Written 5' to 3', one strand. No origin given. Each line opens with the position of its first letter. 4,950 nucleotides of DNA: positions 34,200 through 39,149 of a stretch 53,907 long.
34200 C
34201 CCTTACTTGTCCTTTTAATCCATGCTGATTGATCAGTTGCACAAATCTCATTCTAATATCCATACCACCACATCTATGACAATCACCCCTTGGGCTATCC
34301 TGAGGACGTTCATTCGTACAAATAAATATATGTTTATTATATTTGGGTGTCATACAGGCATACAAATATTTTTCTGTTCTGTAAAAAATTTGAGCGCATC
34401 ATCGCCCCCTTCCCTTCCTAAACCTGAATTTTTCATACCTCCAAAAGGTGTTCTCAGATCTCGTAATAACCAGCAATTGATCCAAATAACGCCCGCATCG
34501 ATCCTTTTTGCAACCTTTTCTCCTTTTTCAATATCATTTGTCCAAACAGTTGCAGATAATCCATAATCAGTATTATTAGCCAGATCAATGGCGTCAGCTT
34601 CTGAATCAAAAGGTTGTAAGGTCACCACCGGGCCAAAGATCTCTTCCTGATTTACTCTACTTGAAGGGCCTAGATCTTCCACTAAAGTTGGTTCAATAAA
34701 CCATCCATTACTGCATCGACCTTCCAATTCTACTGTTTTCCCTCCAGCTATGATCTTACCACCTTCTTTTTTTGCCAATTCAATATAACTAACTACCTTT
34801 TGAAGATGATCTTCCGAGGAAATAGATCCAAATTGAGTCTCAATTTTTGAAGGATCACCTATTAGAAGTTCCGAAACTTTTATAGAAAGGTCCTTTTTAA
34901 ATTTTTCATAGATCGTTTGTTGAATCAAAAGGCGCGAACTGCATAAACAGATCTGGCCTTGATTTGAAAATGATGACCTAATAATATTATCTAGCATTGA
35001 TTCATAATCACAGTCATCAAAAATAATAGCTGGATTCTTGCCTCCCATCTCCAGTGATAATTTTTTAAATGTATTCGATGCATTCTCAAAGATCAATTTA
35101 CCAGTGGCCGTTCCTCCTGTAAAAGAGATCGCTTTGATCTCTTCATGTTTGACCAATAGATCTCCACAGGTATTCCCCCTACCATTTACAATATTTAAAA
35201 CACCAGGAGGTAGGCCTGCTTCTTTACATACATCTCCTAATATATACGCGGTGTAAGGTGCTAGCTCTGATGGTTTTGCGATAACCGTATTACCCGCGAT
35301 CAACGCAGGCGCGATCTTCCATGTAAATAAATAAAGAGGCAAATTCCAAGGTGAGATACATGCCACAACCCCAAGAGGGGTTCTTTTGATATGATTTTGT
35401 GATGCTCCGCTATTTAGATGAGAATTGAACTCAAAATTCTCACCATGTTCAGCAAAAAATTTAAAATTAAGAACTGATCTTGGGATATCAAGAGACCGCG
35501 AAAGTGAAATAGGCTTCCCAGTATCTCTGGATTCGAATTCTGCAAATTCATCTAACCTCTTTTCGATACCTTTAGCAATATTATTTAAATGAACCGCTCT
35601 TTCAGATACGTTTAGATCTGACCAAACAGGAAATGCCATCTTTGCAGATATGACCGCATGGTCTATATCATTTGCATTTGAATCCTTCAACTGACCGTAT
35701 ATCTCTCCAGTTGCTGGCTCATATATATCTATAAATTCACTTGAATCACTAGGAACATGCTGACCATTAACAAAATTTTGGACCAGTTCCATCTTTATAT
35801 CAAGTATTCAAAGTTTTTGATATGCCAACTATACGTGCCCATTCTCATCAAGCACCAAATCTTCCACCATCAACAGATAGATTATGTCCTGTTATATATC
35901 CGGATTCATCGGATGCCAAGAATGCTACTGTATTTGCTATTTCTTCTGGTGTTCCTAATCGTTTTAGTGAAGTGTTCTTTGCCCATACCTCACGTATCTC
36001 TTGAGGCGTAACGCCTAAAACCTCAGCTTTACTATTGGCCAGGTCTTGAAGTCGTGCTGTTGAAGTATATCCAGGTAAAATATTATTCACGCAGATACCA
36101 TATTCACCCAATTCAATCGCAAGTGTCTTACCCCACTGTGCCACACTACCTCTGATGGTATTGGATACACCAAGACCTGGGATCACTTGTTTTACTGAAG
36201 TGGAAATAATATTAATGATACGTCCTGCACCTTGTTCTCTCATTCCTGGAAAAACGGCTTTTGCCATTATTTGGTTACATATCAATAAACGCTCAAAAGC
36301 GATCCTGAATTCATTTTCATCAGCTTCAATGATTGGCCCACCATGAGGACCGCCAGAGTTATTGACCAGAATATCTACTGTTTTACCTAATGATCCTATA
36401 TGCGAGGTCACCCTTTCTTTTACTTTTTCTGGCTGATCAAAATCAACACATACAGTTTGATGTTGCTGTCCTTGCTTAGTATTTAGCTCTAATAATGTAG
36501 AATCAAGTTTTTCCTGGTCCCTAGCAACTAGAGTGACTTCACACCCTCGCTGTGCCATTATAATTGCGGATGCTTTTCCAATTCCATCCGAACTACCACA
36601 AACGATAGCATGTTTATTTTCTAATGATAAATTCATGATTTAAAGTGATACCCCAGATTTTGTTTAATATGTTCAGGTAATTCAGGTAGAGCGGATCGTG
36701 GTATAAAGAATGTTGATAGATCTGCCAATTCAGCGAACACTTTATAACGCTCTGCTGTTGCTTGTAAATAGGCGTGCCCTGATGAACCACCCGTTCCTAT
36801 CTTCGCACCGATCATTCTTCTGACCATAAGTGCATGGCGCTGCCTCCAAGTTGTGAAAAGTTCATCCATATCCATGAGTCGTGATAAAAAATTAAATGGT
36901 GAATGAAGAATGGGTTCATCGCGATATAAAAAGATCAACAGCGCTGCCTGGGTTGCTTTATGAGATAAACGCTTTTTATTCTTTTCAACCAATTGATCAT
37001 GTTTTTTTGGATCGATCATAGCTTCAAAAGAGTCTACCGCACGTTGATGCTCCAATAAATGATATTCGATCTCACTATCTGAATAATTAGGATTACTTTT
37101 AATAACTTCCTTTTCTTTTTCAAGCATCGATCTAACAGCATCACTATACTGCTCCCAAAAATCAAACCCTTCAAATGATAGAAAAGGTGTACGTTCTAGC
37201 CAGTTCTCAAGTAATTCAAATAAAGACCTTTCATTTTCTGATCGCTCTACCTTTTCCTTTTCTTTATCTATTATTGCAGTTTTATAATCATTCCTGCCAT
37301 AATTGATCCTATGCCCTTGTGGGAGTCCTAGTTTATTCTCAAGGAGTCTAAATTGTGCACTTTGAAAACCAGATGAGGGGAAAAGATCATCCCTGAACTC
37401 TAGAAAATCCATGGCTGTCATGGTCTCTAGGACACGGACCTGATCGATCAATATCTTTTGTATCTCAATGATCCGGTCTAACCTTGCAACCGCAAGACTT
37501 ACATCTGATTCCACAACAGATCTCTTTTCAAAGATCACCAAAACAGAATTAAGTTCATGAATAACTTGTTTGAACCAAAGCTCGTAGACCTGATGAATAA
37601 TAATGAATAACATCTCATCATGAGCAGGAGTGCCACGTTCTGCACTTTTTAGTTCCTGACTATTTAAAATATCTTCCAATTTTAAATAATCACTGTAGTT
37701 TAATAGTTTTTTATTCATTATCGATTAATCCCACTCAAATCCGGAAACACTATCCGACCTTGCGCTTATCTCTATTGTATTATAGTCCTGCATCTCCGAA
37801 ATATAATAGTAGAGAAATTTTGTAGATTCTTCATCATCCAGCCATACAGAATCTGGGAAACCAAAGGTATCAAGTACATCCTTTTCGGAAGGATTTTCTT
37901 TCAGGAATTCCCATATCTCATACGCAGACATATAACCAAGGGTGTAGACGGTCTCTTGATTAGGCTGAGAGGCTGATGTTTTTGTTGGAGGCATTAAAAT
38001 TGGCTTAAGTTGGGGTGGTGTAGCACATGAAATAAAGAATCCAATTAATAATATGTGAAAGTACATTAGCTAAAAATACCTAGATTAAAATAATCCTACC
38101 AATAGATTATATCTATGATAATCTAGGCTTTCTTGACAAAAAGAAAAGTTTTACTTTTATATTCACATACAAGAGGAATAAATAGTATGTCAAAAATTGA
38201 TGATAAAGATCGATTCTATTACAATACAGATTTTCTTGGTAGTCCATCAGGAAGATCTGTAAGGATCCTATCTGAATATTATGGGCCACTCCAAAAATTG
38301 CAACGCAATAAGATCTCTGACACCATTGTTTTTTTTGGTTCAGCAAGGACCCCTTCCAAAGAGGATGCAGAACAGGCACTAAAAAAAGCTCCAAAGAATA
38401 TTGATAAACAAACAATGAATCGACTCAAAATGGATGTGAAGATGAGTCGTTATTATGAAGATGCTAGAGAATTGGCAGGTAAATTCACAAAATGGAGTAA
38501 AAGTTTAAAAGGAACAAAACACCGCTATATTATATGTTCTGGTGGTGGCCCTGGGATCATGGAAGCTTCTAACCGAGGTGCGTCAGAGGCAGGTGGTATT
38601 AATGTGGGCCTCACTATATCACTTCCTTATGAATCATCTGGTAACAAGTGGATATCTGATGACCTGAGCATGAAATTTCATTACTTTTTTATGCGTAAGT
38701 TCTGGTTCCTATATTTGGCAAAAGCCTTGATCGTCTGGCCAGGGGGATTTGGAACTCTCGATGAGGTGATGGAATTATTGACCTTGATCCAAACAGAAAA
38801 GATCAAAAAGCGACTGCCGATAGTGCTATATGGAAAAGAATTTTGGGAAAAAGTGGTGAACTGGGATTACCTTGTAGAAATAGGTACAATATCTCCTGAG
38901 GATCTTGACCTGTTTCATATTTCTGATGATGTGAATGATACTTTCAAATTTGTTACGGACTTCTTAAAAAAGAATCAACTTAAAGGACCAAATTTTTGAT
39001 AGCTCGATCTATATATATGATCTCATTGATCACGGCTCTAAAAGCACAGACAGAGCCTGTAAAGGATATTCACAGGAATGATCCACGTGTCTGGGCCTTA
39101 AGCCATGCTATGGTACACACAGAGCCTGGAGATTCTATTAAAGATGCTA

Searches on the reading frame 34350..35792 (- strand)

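Call 62: search_protein_families(library=pfam, proteins=[window:34350-35792:-])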
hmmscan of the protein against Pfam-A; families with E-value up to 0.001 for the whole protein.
window:34350-35792:- (480 aa): 1 family
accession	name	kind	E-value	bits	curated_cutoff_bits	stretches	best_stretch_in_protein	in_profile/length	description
PF00171.27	Aldedh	-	7.7e-163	542.8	23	1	13-476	2-461/461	Aldehyde dehydrogenase family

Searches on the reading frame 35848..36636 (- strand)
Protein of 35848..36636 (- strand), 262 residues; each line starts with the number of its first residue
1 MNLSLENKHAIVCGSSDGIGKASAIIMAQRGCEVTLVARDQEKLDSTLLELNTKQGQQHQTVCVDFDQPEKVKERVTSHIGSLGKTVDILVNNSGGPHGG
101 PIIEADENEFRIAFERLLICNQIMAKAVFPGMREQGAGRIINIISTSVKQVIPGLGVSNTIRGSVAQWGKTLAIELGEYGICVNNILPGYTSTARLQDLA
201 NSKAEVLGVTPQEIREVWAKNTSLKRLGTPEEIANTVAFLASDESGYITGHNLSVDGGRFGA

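Call 62: search_protein_families(library=pfam, proteins=[window:35848-36636:-])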
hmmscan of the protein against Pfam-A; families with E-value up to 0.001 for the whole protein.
window:35848-36636:- (262 aa): 3 families
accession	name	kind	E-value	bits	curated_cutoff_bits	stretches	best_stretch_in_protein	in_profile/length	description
PF13561.12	adh_short_C2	-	4.8e-45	154.4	27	1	16-258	5-234/236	Enoyl-(Acyl carrier protein) reductase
PF00106.31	adh_short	-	2.7e-33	115.5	26.6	1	8-200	1-191/195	short chain dehydrogenase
PF02882.25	THF_DHG_CYH_C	-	0.00055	19.7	27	0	2-47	31-76/160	Tetrahydrofolate dehydrogenase/cyclohydrolase, NAD(P)-binding domain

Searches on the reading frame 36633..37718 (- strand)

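Call 62: search_protein_families(library=pfam, proteins=[window:36633-37718:-])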
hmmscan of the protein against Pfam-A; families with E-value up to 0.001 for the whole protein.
window:36633-37718:- (361 aa): 1 family
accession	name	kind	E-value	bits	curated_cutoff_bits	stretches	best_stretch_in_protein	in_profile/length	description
PF03301.18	Trp_dioxygenase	-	2e-110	369.9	34.9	1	6-337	15-345/346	Tryptophan 2,3-dioxygenase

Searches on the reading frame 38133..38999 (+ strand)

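Call 62: search_protein_families(library=pfam, proteins=[window:38133-38999:+])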
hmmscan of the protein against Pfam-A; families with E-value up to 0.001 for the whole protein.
window:38133-38999:+ (288 aa): 2 families
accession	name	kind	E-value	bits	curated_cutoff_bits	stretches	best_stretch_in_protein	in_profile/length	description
PF03641.19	Lysine_decarbox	-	3.8e-26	92.3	27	1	143-272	1-129/131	Possible lysine decarboxylase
PF18306.6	LDcluster4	-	1.9e-10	41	26.3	1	129-213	30-111/151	SLOG cluster4 family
